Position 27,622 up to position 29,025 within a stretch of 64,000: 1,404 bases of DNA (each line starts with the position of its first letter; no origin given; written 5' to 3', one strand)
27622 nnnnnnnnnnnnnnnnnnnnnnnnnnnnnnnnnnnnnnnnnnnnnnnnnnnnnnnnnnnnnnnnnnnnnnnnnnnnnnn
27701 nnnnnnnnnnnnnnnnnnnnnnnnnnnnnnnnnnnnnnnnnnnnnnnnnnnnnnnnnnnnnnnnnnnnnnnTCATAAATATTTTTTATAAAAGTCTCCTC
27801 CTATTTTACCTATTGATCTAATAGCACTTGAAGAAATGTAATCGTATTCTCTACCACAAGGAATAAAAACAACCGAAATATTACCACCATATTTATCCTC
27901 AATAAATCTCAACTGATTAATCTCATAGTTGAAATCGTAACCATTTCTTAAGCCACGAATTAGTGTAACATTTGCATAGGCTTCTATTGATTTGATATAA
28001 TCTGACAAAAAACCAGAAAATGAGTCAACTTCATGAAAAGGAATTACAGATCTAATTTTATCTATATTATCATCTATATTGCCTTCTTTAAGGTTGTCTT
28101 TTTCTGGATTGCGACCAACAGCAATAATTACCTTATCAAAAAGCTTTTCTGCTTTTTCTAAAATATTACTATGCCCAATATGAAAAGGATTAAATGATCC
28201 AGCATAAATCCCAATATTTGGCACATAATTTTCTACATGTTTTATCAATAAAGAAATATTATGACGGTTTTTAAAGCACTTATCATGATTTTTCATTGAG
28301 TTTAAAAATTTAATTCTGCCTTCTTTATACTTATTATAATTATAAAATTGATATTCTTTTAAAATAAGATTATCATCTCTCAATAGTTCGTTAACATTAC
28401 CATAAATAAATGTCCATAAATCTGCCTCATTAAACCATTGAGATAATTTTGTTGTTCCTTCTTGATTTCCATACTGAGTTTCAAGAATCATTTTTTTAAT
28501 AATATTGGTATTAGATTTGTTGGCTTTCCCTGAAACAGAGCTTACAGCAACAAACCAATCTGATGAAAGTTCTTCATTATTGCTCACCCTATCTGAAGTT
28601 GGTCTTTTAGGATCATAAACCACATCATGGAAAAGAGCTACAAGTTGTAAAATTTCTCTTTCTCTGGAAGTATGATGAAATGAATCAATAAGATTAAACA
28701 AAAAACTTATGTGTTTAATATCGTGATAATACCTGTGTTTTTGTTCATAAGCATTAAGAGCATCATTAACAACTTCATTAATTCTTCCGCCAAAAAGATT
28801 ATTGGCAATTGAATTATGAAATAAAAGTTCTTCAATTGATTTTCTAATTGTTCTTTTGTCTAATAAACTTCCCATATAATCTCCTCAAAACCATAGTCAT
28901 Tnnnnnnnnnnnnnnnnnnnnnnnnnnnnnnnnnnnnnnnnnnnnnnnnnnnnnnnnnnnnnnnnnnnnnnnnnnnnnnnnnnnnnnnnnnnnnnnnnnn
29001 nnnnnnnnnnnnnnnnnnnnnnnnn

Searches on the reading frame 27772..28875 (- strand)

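Call 13: search_protein_families(library=pfam, proteins=[window:27772-28875:-], max_evalue=0.001)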
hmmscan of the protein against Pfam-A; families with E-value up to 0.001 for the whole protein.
window:27772-28875:- (367 aa): 1 family
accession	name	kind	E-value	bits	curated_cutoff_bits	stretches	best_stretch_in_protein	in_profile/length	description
PF01467.32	CTP_transf_like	-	2.1e-13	51.1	21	1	223-354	1-132/133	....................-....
